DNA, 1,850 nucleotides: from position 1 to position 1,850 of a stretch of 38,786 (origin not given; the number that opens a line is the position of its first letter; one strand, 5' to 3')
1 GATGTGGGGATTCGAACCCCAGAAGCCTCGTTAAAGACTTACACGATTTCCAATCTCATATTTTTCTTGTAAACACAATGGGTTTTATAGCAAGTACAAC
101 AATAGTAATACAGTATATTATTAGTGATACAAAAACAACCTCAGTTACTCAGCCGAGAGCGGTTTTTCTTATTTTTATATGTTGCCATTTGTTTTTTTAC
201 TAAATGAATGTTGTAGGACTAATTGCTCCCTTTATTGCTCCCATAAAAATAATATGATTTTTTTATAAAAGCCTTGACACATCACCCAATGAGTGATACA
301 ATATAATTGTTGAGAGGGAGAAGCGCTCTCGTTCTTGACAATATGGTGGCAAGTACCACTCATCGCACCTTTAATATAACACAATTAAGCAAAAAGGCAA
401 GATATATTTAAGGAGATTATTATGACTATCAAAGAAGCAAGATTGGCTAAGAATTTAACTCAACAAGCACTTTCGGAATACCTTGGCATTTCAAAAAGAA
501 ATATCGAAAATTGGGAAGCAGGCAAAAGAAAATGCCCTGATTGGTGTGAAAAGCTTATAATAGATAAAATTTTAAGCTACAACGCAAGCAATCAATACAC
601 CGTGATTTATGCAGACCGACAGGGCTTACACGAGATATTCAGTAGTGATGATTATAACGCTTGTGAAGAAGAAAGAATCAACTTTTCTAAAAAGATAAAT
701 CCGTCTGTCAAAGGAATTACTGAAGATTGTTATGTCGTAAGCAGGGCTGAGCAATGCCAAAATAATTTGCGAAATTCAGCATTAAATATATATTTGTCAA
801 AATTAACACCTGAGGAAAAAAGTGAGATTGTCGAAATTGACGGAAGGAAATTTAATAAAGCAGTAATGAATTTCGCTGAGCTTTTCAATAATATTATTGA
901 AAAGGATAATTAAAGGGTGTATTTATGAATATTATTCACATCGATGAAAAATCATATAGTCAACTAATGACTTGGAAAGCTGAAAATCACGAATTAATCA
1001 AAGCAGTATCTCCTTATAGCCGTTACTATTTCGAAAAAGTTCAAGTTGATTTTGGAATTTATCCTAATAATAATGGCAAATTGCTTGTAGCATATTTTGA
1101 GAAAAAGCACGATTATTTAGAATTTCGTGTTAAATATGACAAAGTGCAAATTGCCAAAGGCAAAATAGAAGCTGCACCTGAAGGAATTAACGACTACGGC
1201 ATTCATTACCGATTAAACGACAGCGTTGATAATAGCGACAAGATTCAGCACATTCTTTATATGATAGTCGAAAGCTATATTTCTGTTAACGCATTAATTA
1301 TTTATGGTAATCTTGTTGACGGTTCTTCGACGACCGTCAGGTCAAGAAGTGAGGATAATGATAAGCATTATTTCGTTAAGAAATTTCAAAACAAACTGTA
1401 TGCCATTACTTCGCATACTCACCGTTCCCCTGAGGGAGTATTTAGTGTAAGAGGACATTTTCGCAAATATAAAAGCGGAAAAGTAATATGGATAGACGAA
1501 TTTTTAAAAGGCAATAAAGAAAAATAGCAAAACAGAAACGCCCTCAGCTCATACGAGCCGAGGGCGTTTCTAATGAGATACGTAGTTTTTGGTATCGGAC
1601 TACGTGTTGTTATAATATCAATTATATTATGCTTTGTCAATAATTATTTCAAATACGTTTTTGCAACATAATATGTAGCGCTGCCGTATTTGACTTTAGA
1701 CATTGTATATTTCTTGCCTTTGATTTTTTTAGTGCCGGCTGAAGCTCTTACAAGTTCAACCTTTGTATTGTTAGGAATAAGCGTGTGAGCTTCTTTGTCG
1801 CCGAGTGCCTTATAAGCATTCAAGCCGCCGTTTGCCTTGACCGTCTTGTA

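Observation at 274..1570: Autonomously promoted two-gene cassette at the attL end: HTH protein plus a 200-aa unknown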

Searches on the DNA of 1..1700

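Call 46: search_rna_families(source=window, start=1, end=1700, threshold=evalue, max_evalue=1)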
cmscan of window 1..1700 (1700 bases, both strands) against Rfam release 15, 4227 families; matches with E-value up to 1: 2.
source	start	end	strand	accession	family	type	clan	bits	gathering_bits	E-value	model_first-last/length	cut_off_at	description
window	265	382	-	RF00619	U6atac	Gene; snRNA; splicing;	CL00009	20.4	33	0.021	1-126/126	no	U6atac minor spliceosomal RNA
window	1531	1572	-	RF04160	MIR868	Gene; miRNA;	-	19.2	200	0.9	2-194/194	no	MIR868 microRNA precursor family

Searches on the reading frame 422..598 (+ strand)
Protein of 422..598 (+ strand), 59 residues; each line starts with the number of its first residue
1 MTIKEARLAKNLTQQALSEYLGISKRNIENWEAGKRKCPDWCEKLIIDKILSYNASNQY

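Call 85: search_solved_structures(query=A7, max_evalue=1, show_alignments=2)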
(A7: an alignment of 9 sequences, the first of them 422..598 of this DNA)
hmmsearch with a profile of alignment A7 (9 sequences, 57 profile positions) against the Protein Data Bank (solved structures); distinct sequences matched with E-value up to 1: 42.
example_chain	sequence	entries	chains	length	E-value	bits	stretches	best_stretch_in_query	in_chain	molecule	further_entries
8tac_A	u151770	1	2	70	1.7e-07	33.9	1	2-42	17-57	DBP48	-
3mlf_A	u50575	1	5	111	8.6e-07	31.6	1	2-32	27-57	transcriptional regulator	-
2ppx_A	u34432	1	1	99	2.3e-06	30.3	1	2-38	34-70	Uncharacterized protein Atu1735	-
7t8i_A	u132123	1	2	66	6.3e-05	25.6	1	2-38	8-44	Phage element (ICEBs1)transcriptional regulator (Xre family)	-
9tv9_A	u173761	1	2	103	0.00026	23.7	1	6-40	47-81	Antitoxin HigA-2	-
9k3w_A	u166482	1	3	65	0.00038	23.1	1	2-36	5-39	Transcriptional regulator, PbsX family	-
5jaa_A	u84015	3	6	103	0.00048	22.8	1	6-40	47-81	Antitoxin igA-2 | Antitoxin HigA-2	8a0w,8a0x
5j9i_A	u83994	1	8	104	0.00049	22.8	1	6-40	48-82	Antitoxin igA-2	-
7xi5_A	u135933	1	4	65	0.00053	22.7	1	2-37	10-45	Transcriptional regulator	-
7pwx_CCC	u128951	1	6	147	0.0014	21.3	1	3-37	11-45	Orf20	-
8c8i_D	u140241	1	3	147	0.0015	21.3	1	3-37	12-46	Orf20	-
8p8o_H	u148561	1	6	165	0.0016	21.1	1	3-37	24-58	Orf20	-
7pwj_CCC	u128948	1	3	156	0.0019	20.9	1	3-37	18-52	Orf20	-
6h49_A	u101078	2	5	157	0.0019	20.9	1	3-37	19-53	Orf20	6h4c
7dlv_D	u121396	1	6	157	0.0021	20.7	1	3-37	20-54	Orf20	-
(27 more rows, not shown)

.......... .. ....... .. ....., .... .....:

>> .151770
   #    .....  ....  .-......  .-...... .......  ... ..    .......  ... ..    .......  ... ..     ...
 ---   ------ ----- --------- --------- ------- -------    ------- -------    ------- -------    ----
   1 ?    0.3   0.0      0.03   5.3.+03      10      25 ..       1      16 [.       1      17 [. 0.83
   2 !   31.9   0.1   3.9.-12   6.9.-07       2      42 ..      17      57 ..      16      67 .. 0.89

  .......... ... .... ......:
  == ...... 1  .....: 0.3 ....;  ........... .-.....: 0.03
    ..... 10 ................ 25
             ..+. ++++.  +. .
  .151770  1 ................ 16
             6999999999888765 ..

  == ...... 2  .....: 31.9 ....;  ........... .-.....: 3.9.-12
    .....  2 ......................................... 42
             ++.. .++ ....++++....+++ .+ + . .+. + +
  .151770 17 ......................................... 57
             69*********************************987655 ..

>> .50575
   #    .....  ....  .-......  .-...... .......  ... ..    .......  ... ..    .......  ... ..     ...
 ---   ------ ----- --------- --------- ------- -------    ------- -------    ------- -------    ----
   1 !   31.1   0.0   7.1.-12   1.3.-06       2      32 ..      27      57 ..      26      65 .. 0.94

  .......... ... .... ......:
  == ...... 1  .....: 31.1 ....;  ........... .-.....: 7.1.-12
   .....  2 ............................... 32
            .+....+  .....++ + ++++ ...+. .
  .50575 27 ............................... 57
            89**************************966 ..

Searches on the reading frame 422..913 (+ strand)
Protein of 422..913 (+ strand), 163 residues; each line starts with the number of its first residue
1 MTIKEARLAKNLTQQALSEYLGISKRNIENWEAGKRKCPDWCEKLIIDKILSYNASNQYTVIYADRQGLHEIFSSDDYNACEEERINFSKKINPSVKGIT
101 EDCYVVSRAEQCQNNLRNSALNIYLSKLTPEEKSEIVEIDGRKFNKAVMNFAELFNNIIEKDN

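Call 3: search_protein_families(library=pfam, proteins=[window:422-913:+], max_evalue=1)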
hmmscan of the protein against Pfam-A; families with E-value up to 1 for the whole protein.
window:422-913:+ (163 aa): 7 families
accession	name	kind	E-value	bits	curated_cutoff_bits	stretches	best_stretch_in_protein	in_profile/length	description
PF01381.28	HTH_3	-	1.1e-08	35.4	23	1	3-36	1-34/55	Helix-turn-helix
PF12844.13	HTH_19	-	1.2e-06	28.7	30.2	1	3-40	4-40/64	Helix-turn-helix domain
PF13560.12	HTH_31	-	0.00098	19.8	27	1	3-38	6-42/64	Helix-turn-helix domain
PF13413.12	HTH_25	-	0.0067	16.7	24.6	1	3-34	2-33/62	Helix-turn-helix domain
PF00444.23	Ribosomal_L36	-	0.019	15.5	26.1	1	91-109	2-20/38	Ribosomal protein L36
PF15943.11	YdaS_toxin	-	0.051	13.8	30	1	14-39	11-36/65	Bacterial toxin YdaS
PF13443.12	HTH_26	-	0.15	12.8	22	1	4-35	3-34/63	Cro/C1-type HTH DNA-binding domain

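Call 4: search_protein_families(library=phrogs, proteins=[window:422-913:+], max_evalue=1)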
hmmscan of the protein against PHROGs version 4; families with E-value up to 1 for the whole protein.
window:422-913:+ (163 aa): 30 families (the best 25 are shown)
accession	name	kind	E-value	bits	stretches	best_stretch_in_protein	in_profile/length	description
phrog_8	-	transcription regulation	3e-07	31.2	1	3-39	81-116/346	transcriptional regulator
phrog_2104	-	unknown function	4.5e-07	31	1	2-37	43-78/103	-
phrog_2967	-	transcription regulation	2.5e-06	28.2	1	3-37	15-49/225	transcriptional regulator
phrog_4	-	transcription regulation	3.3e-06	27.3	1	3-45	141-180/400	transcriptional repressor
phrog_8898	-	unknown function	5e-06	27.2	1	9-52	12-55/70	-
phrog_3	-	transcription regulation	1.1e-05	26.4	1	2-64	92-161/430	transcriptional repressor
phrog_2439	-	transcription regulation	2.3e-05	24.4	1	3-38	12-47/367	transcriptional regulator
phrog_1373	-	transcription regulation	0.00033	21.7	1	3-37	68-102/166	transcriptional regulator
phrog_8038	-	unknown function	0.0013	19.5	1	8-41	13-47/66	-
phrog_25567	-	unknown function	0.0017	19.2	1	6-46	59-98/115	-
phrog_7950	-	transcription regulation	0.0019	19.2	1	3-34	12-43/68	transcriptional repressor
phrog_638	-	transcription regulation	0.002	19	1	4-47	9-52/145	transcriptional regulator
phrog_34341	-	transcription regulation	0.0034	18.6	1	3-37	76-110/122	transcriptional regulator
phrog_6499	-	transcription regulation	0.0036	17.7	1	4-40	12-54/157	transcriptional regulator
phrog_4836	-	transcription regulation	0.0039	17.8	1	2-36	79-113/194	CII-like regulator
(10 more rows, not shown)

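Call 5: search_protein_families(library=padloc, proteins=[window:422-913:+], max_evalue=1)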
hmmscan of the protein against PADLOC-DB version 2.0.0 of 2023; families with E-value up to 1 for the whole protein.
window:422-913:+ (163 aa): 9 families
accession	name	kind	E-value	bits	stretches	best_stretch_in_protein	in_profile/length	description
PDLC02926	HTH_VI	-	6.3e-06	24.4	1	2-37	5-40/92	-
PDLC03951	RmrA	-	1.8e-05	21.9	1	3-47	13-56/400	-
PDLC03952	RmrA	-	2.7e-05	21.2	1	3-41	27-64/395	-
PDLC03947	RmrA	-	3.2e-05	20.9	1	3-40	16-53/383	-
PDLC03954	RmrA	-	0.00041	17.4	1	3-51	15-62/380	-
PDLC03949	RmrA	-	0.00096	16.1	1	3-38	7-42/363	-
PDLC03944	RmrA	-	0.0047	14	1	3-53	11-60/384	-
PDLC04142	capH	-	0.02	14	1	3-37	11-44/103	capH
PDLC04133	mad1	-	0.032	12.5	1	11-32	5-26/60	mads_1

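Call 16: find_homologous_proteins(query=window:422-913:+)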
Query window:422-913:+ (163 aa): 2 proteins with E <= 0.001 among 14 candidates.
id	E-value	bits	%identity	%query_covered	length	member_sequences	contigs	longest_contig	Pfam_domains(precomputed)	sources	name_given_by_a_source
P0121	1.1e-98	345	97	100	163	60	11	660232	PF12844.14,PF01381.29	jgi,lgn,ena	jgi:transcriptional regulator with XRE-family HTH domain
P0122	3.2e-70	253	73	99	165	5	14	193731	PF12844.14,PF01381.29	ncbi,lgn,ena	-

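Call 35: find_encoding_contigs(protein=P0122, flank=5000, max_places=6)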
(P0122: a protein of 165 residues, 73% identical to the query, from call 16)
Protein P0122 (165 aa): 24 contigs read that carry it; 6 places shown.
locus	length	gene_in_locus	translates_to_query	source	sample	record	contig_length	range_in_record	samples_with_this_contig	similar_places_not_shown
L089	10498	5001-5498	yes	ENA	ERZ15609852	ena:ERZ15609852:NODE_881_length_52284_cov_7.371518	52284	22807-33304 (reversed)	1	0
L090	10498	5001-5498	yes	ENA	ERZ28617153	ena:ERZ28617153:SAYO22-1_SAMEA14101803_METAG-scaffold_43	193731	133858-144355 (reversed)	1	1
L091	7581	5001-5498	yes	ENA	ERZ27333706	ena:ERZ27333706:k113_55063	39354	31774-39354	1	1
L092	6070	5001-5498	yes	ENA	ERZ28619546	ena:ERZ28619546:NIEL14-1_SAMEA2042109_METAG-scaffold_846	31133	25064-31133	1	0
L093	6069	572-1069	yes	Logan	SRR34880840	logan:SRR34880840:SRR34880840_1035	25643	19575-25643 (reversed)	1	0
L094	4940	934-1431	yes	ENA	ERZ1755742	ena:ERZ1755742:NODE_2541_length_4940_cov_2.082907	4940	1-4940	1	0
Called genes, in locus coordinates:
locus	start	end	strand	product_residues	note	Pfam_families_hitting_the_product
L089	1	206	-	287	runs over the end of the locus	PF00696:AA_kinase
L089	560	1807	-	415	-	PF01960:ArgJ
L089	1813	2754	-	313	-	PF01118:Semialdhyde_dh (weak), PF22698:Semialdhyde_dhC_1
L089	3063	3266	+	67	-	-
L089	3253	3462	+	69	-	-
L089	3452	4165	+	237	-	PF05257:CHAP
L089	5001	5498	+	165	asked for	PF01381:HTH_3, PF12844:HTH_19 (weak)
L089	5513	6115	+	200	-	-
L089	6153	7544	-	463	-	PF13529:Peptidase_C39_2, PF08239:SH3_3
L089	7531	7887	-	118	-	-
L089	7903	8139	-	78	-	-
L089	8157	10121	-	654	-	PF13306:LRR_5 (faint), PF03382:DUF285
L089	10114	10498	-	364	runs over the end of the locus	-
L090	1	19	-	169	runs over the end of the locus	PF01782:RimM, PF05239:PRC, PF24986:PRC_RimM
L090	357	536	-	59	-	-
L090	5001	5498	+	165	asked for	PF01381:HTH_3, PF12844:HTH_19 (weak)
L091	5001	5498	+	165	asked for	PF01381:HTH_3, PF12844:HTH_19 (weak)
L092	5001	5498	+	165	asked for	PF01381:HTH_3, PF12844:HTH_19 (weak)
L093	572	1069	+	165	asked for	PF01381:HTH_3, PF12844:HTH_19 (weak)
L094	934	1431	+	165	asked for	PF01381:HTH_3, PF12844:HTH_19 (weak)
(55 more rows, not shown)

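Call 58: search_solved_structures(query=window:422-910:+, max_evalue=10)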
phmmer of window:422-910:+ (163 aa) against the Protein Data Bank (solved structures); distinct sequences matched with E-value up to 10: 10.
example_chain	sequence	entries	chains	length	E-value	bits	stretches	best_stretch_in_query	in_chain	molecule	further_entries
8tac_A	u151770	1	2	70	0.081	16.3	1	3-40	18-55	DBP48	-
4ghj_A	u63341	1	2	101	0.088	16.2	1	3-37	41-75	Probable transcriptional regulator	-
7t8i_A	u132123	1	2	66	0.24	14.8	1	3-59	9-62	Phage element (ICEBs1)transcriptional regulator (Xre family)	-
6is7_A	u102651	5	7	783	0.36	14.2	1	51-102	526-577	DNA polymerase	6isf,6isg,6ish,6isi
1qht_A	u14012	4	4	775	0.4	14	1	53-102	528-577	PROTEIN (DNA POLYMERASE) | DNA polymerase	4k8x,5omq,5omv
1r63_A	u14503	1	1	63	0.45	13.9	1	3-45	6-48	REPRESSOR PROTEIN FROM BACTERIOPHAGE 434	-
1per_L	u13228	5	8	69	0.55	13.6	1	3-45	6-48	PROTEIN (434 REPRESSOR) | 434 REPRESSOR | REPRESSOR PROTEIN CI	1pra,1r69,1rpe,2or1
1sq8_A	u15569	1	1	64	1.2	12.5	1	3-45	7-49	dh434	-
1zug_A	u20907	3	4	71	1.9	11.9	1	3-42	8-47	PHAGE 434 CRO PROTEIN | REGULATORY PROTEIN CRO | PROTEIN (434 CRO)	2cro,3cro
7xi5_A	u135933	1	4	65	2.4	11.5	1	4-41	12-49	Transcriptional regulator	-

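Call 80: predict_structure(alignment_id=A6)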
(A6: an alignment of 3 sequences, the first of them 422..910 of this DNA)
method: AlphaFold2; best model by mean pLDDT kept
length: 163 residues; sequences in the alignment: 3
mean_pLDDT: 63.4   pTM: 0.37
mean pLDDT of the five models: 63.4, 56.7, 53.1, 52.4, 44.2
residues with pLDDT >= 90: 0; 70-90: 65; 50-70: 68; < 50: 30
segments of 3 or more residues with pLDDT < 50: 1-9, 50-52, 95-101, 109-114
pLDDT, mean of each block of 10 residues (from residue 1): 39 63 74 71 54 54 61 73 73 51 51 55 77 80 74 68 46
secondary structure, 60 per line:
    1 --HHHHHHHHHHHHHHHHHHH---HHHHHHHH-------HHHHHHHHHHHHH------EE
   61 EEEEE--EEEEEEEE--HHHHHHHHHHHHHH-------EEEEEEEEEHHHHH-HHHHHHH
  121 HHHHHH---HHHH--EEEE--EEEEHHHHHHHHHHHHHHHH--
elements in order: H3-21 H25-32 H40-52 E59-65 E68-75 H78-91 E99-107 H108-112 H114-126 H130-133 E136-139 E142-145 H146-161

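Call 83: fold_search(model_id=the predicted structure, library=pdb)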
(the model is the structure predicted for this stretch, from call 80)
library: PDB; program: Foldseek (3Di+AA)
matches with E <= 10: 223; with E <= 0.001: 0
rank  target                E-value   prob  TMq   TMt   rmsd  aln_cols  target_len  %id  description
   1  7xi5_A                1.1e+00  0.80  0.23  0.61   4.7        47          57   34  Anti-CRISPR-associated Aca10 (released 2023-02-22)
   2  7w63_B                1.6e+00  0.04  0.16  0.08  15.4       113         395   16  Crystal structure of minor pilin TcpB from Vibrio cholerae (released 2022-11-09)
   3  8jfu_C                1.7e+00  0.18  0.25  0.28  14.3        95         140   10  AcrIIA15 in complex with palindromic DNA substrate (released 2024-02-28)
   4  6oei                  1.9e+00  0.07  0.14  0.10  15.2        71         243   20  Yeast Spc42 N-terminal coiled-coil fused to PDB: 3K2N (released 2019-04-24)
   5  4inw                  1.9e+00  0.06  0.19  0.21  14.4       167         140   12  Structure of Pheromone-binding protein 1 in complex with (11Z,13Z)-hexadecadienal (released 2013-03-06)
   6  8rjt_B                1.9e+00  0.06  0.16  0.08  13.2        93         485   14  Serial femtosecond X-ray structure of a fluorescence optimized bathy phytochrome PAiRFP2 derived from wild-type Agp2 i (released 2025-05-14)
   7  2xcj_A                2.0e+00  0.41  0.21  0.38   5.6        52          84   19  Crystal structure of P2 C, the immunity repressor of temperate E. coli phage P2 (released 2010-07-28)
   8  2ox6_D                2.1e+00  0.44  0.23  0.23   4.7        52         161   17  Crystal structure of gene product SO3848 from Shewanella oneidensis MR-1 (released 2007-04-03)
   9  7vjq_A                2.1e+00  0.30  0.22  0.29   6.4        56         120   28  Pectobacterium phage ZF40 apo-aca2 complexed with 26bp DNA substrate (released 2021-10-20)
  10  7bpl_MODEL_1_A        2.1e+00  0.13  0.25  0.35   9.1        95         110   19  Solution NMR structure of NF1; de novo designed protein with a novel fold (released 2021-03-24)
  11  7ohx_H                2.3e+00  0.06  0.16  0.20  10.2        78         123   12  Nog1-TAP associated immature ribosomal particles from S. cerevisiae after rpL34 expression shut down, population A (released 2021-11-03)
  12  3k2n_A                2.3e+00  0.04  0.13  0.13   9.6        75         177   16  The crystal structure of sigma-54-dependent transcriptional regulator domain from Chlorobium Tepidum TLS (released 2010-01-19)
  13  6cyx_C                2.4e+00  0.04  0.17  0.15   9.6       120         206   13  Crystal structure analysis of the L80F mutant of Superoxide Dismutase from Trichoderma reesei (released 2018-10-10)
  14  28tn_D                2.6e+00  0.30  0.25  0.53   4.5        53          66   26  Structure of a lambda repressor-like protein from Escherichia coli (released 2026-03-11)
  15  5mv7                  2.6e+00  0.09  0.18  0.08   8.2        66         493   14  Structure of human Myosin 7b C-terminal MyTH4-FERM MF2 domain (released 2017-07-05)
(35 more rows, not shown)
